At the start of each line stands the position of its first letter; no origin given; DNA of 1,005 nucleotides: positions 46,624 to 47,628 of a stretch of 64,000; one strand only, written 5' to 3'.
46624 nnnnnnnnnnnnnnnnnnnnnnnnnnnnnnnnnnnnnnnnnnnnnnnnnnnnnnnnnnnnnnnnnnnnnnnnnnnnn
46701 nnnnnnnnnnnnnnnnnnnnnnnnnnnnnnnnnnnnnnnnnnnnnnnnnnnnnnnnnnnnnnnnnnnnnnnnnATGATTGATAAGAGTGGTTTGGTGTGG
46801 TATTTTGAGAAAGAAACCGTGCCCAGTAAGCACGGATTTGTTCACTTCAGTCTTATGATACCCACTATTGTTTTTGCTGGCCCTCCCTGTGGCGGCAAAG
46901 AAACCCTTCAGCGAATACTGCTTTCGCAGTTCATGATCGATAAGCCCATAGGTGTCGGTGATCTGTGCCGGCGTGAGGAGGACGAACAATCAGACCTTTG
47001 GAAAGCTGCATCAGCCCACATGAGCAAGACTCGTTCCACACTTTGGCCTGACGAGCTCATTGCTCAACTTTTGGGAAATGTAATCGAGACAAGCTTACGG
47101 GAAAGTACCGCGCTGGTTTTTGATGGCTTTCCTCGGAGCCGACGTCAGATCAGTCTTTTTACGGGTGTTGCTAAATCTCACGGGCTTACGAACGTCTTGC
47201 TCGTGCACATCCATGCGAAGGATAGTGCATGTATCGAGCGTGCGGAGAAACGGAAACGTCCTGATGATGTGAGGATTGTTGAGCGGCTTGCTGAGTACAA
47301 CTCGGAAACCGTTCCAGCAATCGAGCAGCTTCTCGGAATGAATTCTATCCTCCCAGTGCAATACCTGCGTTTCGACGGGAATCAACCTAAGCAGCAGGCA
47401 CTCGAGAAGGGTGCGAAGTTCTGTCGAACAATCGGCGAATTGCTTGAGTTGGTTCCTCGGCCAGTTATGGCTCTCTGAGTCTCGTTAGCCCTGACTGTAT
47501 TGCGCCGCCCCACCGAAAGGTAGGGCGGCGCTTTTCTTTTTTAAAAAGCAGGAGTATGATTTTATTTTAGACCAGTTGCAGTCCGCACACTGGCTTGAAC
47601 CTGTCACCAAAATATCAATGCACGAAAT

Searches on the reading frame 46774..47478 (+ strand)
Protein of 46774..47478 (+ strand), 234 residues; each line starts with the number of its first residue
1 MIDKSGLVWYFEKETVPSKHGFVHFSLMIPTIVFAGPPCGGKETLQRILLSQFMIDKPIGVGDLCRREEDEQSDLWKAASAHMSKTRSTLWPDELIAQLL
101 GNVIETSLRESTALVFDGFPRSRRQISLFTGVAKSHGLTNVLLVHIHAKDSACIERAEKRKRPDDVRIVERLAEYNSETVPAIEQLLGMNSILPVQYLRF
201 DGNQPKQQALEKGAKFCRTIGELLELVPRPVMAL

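Call 36: search_protein_families(library=pfam, proteins=[window:46774-47478:+], max_evalue=0.00001)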
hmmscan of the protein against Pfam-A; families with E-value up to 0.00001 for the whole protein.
window:46774-47478:+ (234 aa): 3 families
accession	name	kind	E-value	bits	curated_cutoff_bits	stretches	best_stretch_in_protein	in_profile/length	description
PF00406.28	ADK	-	6.4e-16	59.3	26.8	1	35-184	2-144/151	Adenylate kinase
PF13671.12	AAA_33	-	1.6e-06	28.9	27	1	32-167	2-125/143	AAA domain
PF13238.12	AAA_18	-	4.2e-06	27.7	29.4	1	32-164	1-115/128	AAA domain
